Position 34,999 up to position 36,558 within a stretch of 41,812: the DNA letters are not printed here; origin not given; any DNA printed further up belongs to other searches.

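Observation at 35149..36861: Threonine-synthase-like PLP enzyme fused to a canonical phospho-receiver domain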

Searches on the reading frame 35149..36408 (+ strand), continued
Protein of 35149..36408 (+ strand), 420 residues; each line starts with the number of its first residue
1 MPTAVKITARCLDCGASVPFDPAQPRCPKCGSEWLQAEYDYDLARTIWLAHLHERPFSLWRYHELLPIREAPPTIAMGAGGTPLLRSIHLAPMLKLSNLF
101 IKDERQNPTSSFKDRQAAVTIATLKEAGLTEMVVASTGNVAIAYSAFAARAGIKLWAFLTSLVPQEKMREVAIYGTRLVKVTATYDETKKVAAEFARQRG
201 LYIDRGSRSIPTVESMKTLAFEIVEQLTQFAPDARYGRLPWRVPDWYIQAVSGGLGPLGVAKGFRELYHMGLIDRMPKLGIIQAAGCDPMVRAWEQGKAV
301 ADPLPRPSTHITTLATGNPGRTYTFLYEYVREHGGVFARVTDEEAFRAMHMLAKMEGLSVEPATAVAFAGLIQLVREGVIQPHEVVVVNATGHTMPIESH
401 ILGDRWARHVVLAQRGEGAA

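Call 45: find_homologous_proteins(query=P0127, max_evalue=1e-20)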
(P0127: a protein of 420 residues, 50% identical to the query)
Query P0127 (420 aa): 7833 proteins with E <= 1e-20 among 8000 candidates; the best 120 are listed.
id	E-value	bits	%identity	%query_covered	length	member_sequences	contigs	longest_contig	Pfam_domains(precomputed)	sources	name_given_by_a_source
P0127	6.2e-280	946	100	100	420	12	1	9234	PF00291.32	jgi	jgi:threonine synthase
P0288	1.6e-254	862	90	100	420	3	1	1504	PF00291.32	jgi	jgi:threonine synthase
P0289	3.5e-254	861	90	100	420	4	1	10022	PF00291.32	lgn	-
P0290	4.6e-207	706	76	95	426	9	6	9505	PF00291.32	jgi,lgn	jgi:threonine synthase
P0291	1.7e-191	655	80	85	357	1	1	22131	PF00291.32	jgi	jgi:threonine synthase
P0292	2.4e-170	585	64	94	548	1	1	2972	PF00291.32,PF00072.31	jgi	jgi:threonine synthase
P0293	5.7e-170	584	63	94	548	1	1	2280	PF00291.32,PF00072.31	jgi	jgi:threonine synthase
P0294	2.5e-169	582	64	93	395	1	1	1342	PF00291.32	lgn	-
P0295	5.2e-169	581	65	93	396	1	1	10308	PF00291.32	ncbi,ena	-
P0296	3.6e-168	578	62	94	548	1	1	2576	PF00291.32,PF00072.31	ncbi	-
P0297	5.4e-167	574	61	94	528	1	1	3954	PF00291.32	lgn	-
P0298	1.7e-166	572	64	92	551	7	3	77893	PF00291.32,PF00072.31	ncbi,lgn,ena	-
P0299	2.1e-166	572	61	92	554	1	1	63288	PF00291.32,PF00072.31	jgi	jgi:threonine synthase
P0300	2.7e-166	572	61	95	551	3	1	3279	PF00291.32,PF00072.31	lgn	-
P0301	4.6e-166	571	62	94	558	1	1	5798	PF00291.32,PF00072.31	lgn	-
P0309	3.8e-165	568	61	94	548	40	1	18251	PF00291.32,PF00072.31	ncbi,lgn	ncbi:MAG: threonine synthase [Aggregatilineales bacterium]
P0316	2.1e-164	565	63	93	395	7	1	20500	PF00291.32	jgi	-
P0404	1.3e-153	530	58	92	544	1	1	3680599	PF00291.32,PF00072.31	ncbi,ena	-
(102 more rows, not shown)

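Call 46: find_encoding_contigs(protein=P0316, flank=8000, max_places=2)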
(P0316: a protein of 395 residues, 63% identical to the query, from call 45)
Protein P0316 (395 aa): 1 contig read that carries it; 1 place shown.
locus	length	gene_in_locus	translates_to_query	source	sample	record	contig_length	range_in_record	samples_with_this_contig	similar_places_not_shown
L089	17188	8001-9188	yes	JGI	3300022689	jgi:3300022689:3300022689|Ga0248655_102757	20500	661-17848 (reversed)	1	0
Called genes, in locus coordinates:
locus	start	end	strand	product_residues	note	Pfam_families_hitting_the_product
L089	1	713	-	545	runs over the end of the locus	PF01385:OrfB_IS605, PF07282:Cas12f1-like_TNB, PF01230:HIT, PF11969:DcpS_C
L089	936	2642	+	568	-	PF00015:MCPsignal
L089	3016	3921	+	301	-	PF12697:Abhydrolase_6, PF12146:Hydrolase_4, PF20434:BD-FAE (weak), PF00561:Abhydrolase_1, PF07859:Abhydrolase_3 (weak), PF00326:Peptidase_S9, PF01738:DLH (weak), PF12146:Hydrolase_4 (weak), +4 more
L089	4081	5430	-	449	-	PF01979:Amidohydro_1, PF07969:Amidohydro_3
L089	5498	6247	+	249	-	PF04481:DUF561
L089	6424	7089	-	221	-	-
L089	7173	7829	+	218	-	PF10063:DUF2301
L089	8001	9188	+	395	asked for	PF00291:PALP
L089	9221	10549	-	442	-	PF00375:SDF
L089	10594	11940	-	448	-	PF01471:PG_binding_1, PF10613:Lig_chan-Glu_bd (weak), PF00497:SBP_bac_3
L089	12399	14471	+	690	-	PF02743:dCache_1, PF00672:HAMP (weak), PF00211:Guanylate_cyc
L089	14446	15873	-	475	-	-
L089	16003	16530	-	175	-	PF01794:Ferric_reduct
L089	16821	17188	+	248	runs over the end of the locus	-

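Call 47: find_encoding_contigs(protein=P0404, flank=10000, max_places=1)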
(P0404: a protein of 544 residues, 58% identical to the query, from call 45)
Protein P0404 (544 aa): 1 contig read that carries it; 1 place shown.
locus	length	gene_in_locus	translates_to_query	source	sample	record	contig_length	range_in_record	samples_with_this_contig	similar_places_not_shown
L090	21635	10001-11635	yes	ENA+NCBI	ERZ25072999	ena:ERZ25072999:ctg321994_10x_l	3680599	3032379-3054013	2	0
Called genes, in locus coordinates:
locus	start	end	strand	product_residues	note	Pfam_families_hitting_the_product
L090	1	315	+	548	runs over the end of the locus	PF01590:GAF (weak), PF13185:GAF_2 (weak), PF13492:GAF_3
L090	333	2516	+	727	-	PF02743:dCache_1 (faint), PF01590:GAF, PF13185:GAF_2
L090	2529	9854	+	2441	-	PF02743:dCache_1, PF21623:HK_sensor_dom_bact, PF01590:GAF, PF13185:GAF_2, PF13492:GAF_3, PF13185:GAF_2, PF13185:GAF_2, PF01590:GAF, +12 more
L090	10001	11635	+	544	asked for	PF00291:PALP, PF00072:Response_reg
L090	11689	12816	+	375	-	PF00892:EamA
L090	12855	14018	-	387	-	PF13808:DDE_Tnp_1_assoc, PF01609:DDE_Tnp_1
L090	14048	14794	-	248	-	PF13386:DsbD_2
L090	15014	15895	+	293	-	PF00318:Ribosomal_S2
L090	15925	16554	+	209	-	PF25025:EF-Ts_N (weak), PF00889:EF_TS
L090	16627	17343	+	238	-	PF00696:AA_kinase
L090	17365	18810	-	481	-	PF13231:PMT_2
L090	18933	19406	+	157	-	-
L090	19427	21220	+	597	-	PF03717:PBP_dimer, PF00905:Transpeptidase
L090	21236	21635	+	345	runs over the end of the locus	PF10555:MraY_sig1 (weak), PF00953:Glycos_transf_4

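Call 48: find_encoding_contigs(protein=P0295, flank=8000, max_places=1)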
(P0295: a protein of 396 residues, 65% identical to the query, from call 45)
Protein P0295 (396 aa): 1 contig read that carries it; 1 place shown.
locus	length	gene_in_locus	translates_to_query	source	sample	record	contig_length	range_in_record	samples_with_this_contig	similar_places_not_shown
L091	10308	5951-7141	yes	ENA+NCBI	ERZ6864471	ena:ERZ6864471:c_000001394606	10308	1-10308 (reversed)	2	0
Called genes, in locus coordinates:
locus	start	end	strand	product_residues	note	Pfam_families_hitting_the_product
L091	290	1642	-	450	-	PF01565:FAD_binding_4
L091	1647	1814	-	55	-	-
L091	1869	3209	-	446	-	PF01979:Amidohydro_1, PF07969:Amidohydro_3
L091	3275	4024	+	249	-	PF04481:DUF561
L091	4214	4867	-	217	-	-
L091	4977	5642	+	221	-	PF10063:DUF2301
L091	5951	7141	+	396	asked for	PF00291:PALP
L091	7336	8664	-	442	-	PF00375:SDF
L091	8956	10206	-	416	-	PF01471:PG_binding_1, PF10613:Lig_chan-Glu_bd (faint), PF00497:SBP_bac_3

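Call 51: search_protein_families(library=ncbifam, proteins=[P0309, P0404, P0316], max_evalue=0.00001)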
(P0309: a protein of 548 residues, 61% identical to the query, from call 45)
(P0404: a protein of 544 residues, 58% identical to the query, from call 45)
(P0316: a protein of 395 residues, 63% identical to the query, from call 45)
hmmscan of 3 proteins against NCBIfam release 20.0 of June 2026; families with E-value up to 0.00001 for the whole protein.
P0309 (548 aa): 93 families (the best 25 are shown)
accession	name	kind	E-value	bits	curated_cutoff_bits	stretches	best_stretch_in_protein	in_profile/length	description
NF006050.0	PRK08197.1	equivalog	4.1e-85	286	303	1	5-381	4-379/406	threonine synthase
NF004170.0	PRK05638.1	equivalog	2.3e-55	187.9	421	1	10-384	2-355/442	threonine synthase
TIGR00260.1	thrC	equivalog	9.1e-50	169.7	167.1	1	62-383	2-334/340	threonine synthase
NF005035.0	PRK06450.1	equivalog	2.5e-37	128.5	301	1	73-365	48-322/338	threonine synthase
TIGR03844.1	cysteate_syn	equivalog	3.2e-36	125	324.9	1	11-384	4-379/398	cysteate synthase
NF004996.0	PRK06381.1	equivalog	3.4e-36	124.9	266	1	82-378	14-313/319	threonine synthase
NF006205.0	PRK08329.1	equivalog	2.2e-32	112.4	358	1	63-385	45-344/347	threonine synthase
NF007135.0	PRK09581.1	equivalog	1e-17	64.2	474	1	429-514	4-88/457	PleD family two-component system response regulator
NF006390.0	PRK08639.1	equivalog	3e-16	59.4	421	1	84-388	26-318/418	threonine ammonia-lyase IlvA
NF006094.0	PRK08246.1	subfamily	9.6e-16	58.1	331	1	84-363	24-284/310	serine/threonine dehydratase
NF005680.0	PRK07476.1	equivalog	1.7e-15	56.8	413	1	83-384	23-310/326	hydroxyectoine utilization dehydratase EutB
TIGR01127.1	ilvA_1Cterm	equivalog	1.3e-14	54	378.75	1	84-364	1-268/380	threonine ammonia-lyase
NF005292.0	PRK06815.1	equivalog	2.3e-14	53.2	371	1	84-380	22-304/320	threonine/serine dehydratase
TIGR02079.1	THD1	equivalog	9e-14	51.1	440.55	1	84-387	17-309/410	threonine ammonia-lyase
NF040741.1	ornith_OrtB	equivalog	1.1e-13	50.5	550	1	82-255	58-247/464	2-amino-4-oxopentanoate thiolase subunit OrtB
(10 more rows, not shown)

P0404 (544 aa): 102 families (the best 25 are shown)
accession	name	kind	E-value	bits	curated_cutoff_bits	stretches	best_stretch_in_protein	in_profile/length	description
NF006050.0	PRK08197.1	equivalog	1.8e-85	287.2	303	1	3-377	4-379/406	threonine synthase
NF004170.0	PRK05638.1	equivalog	1.1e-52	179.1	421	1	8-379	2-354/442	threonine synthase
TIGR00260.1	thrC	equivalog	7.6e-50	170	167.1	1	58-378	2-333/340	threonine synthase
NF005035.0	PRK06450.1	equivalog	1.7e-41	142.2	301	1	53-361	42-322/338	threonine synthase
NF004996.0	PRK06381.1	equivalog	1.7e-38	132.4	266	1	78-373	14-312/319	threonine synthase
TIGR03844.1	cysteate_syn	equivalog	2.1e-35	122.3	324.9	1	8-379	3-378/398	cysteate synthase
NF006205.0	PRK08329.1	equivalog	5.2e-35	121.1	358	1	8-381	2-344/347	threonine synthase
NF007135.0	PRK09581.1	equivalog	5.7e-19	68.3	474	1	425-537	4-113/457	PleD family two-component system response regulator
NF006094.0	PRK08246.1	subfamily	1.5e-17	64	331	1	80-359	24-284/310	serine/threonine dehydratase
NF005680.0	PRK07476.1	equivalog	2.4e-16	59.6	413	1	79-378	23-308/326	hydroxyectoine utilization dehydratase EutB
NF052596.1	RR_EAL_PvrR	equivalog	2.6e-16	59.3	580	1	425-495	5-75/398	response regulator cyclic di-GMP phosphodiesterase PvrR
NF006390.0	PRK08639.1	equivalog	7.9e-16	58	421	1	79-384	25-318/418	threonine ammonia-lyase IlvA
TIGR02154.1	PhoB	equivalog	1.5e-15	57.1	296.2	1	424-527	3-105/226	phosphate regulon transcriptional regulator PhoB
NF045944.1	ResRegRpaBCyano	equivalog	4.6e-15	55.6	330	1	427-508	1-78/229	response regulator transcription factor RpaB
TIGR01387.1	cztR_silR_copR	subfamily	1.1e-14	54.6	279.2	1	426-511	1-83/218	heavy metal response regulator transcription factor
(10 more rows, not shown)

P0316 (395 aa): 35 families (the best 25 are shown)
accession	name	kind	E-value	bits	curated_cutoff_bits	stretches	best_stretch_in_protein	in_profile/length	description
NF006050.0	PRK08197.1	equivalog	1.6e-91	307.1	303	1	8-387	6-385/406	threonine synthase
NF004170.0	PRK05638.1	equivalog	5.3e-62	209.8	421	1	11-384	2-354/442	threonine synthase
TIGR00260.1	thrC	equivalog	2.1e-54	185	167.1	1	63-385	2-335/340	threonine synthase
NF005035.0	PRK06450.1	equivalog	5.5e-44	150.4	301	1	11-365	4-321/338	threonine synthase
NF006205.0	PRK08329.1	equivalog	4.3e-40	137.8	358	1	11-385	2-343/347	threonine synthase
NF004996.0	PRK06381.1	equivalog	1e-38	133.2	266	1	83-377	14-311/319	threonine synthase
TIGR03844.1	cysteate_syn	equivalog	1.6e-37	129.2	324.9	1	11-386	3-380/398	cysteate synthase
NF006390.0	PRK08639.1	equivalog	6.2e-23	81.4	421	1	84-386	25-315/418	threonine ammonia-lyase IlvA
NF006094.0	PRK08246.1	subfamily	7.4e-22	78.1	331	1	85-364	24-284/310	serine/threonine dehydratase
TIGR01127.1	ilvA_1Cterm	equivalog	1.8e-21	76.5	378.75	1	85-364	1-267/380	threonine ammonia-lyase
NF005680.0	PRK07476.1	equivalog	2.4e-19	69.5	413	1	84-365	23-293/326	hydroxyectoine utilization dehydratase EutB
TIGR02079.1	THD1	equivalog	2.4e-18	66.1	440.55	1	85-385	17-306/410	threonine ammonia-lyase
NF005292.0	PRK06815.1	equivalog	9.9e-17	60.9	371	1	84-368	21-293/320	threonine/serine dehydratase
TIGR01124.1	ilvA_2Cterm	equivalog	1.7e-15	56.6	411.3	1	84-381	17-302/499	threonine ammonia-lyase, biosynthetic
NF007989.0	PRK10717.1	equivalog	3.8e-15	55.8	387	1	83-191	13-125/334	cysteine synthase A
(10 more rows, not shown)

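Call 58: find_encoding_contigs(protein=P0136, flank=6000, max_places=1)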
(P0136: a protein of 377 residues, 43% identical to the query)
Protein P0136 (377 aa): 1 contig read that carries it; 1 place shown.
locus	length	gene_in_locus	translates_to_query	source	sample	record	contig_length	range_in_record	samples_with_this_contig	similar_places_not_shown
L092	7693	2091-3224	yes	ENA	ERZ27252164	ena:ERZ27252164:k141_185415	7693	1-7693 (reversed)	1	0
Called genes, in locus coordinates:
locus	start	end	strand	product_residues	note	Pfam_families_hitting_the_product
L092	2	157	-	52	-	?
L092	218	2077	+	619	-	-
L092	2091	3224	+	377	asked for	PF00291:PALP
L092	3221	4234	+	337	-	PF04055:Radical_SAM, PF13353:Fer4_12 (weak), PF13186:SPASM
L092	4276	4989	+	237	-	PF01925:TauE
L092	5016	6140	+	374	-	PF00465:Fe-ADH, PF13685:Fe-ADH_2, PF25137:ADH_Fe_C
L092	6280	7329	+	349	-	-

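Call 59: find_encoding_contigs(protein=P0137, flank=6000, max_places=1)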
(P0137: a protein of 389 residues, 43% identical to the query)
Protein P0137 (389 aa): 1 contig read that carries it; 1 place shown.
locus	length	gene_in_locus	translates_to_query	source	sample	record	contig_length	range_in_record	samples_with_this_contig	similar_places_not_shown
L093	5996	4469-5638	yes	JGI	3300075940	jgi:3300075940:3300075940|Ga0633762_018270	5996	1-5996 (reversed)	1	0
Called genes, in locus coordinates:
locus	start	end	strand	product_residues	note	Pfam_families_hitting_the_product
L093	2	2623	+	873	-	?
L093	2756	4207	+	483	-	-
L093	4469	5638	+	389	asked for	PF00291:PALP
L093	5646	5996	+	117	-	?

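Call 68: find_homologous_proteins(query=P0134, max_evalue=1e-20)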
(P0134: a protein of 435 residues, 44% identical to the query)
Query P0134 (435 aa): 6464 proteins with E <= 1e-20 among 8000 candidates; the best 120 are listed.
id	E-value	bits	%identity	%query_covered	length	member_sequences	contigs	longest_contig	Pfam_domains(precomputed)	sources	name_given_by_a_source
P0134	1.2e-294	995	100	100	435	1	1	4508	PF00291.32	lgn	-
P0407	4.4e-181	620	65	96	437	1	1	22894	PF00291.32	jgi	jgi:threonine synthase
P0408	2.3e-180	618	66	92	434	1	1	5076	PF00291.32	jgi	-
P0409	9.1e-180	616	64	95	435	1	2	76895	PF00291.32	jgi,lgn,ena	-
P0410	6.5e-176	603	66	91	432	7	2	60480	PF00291.32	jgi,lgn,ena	-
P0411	7.3e-176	603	62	98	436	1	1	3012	PF00291.32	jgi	jgi:threonine synthase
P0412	2.5e-174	598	64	91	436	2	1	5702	PF00291.32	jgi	jgi:threonine synthase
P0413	6.6e-174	597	64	92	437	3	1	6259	PF00291.32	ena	-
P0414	8.1e-174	596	64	93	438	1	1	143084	PF00291.32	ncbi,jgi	-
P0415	3.1e-173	595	64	94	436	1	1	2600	PF00291.32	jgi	jgi:threonine synthase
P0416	3.3e-173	594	64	92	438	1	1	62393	PF00291.32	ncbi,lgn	ncbi:MAG: threonine synthase [Candidatus Binatia bacterium]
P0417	1.3e-172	592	65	91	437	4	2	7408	PF00291.32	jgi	jgi:threonine synthase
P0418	7.7e-172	590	63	93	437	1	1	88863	PF00291.32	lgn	-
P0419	3.9e-170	584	62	92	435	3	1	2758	PF00291.32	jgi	jgi:threonine synthase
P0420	5.4e-148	511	57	93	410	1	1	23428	PF00291.32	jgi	jgi:threonine synthase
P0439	6.1e-104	366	50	85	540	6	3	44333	PF00291.32,PF00072.31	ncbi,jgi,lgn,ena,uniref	ncbi:MAG: threonine synthase [Thermoflexus sp.]|uniref:threonine synthase n=1 Tax=Thermoflexus sp. T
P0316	1.6e-103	365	48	85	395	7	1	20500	PF00291.32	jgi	-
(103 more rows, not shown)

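Call 73: find_encoding_contigs(protein=P0439, flank=10000, max_places=3)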
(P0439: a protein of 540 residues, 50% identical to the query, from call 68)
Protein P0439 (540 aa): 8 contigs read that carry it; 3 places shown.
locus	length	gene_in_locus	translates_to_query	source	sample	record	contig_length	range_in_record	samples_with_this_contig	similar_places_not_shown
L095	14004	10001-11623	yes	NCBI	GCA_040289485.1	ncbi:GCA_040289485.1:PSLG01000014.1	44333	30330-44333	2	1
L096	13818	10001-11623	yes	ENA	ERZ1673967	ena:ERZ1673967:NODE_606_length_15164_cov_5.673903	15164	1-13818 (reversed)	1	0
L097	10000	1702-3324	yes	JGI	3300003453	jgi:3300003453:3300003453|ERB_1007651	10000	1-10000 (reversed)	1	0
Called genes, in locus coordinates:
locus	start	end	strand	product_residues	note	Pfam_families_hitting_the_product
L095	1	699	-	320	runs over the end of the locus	PF01476:LysM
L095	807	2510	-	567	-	PF13625:Helicase_C_3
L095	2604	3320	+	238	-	PF09335:VTT_dom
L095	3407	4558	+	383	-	PF13439:Glyco_transf_4, PF13579:Glyco_trans_4_4, PF20706:GT4-conflict, PF00534:Glycos_transf_1, PF13692:Glyco_trans_1_4, PF13524:Glyco_trans_1_2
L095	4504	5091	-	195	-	-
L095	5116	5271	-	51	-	-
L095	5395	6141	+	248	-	PF00528:BPD_transp_1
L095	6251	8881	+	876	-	PF01368:DHH (weak), PF02272:DHHA1, PF00571:CBS, PF01743:PolyA_pol, PF12627:PolyA_pol_RNAbd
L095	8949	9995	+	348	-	PF01008:IF-2B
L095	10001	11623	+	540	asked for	PF00291:PALP, PF00072:Response_reg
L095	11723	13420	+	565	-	PF00496:SBP_bac_5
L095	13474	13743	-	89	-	-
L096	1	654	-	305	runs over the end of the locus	PF01476:LysM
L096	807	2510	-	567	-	PF13625:Helicase_C_3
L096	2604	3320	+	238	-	PF09335:VTT_dom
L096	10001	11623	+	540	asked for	PF00291:PALP, PF00072:Response_reg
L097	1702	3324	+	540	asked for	PF00291:PALP, PF00072:Response_reg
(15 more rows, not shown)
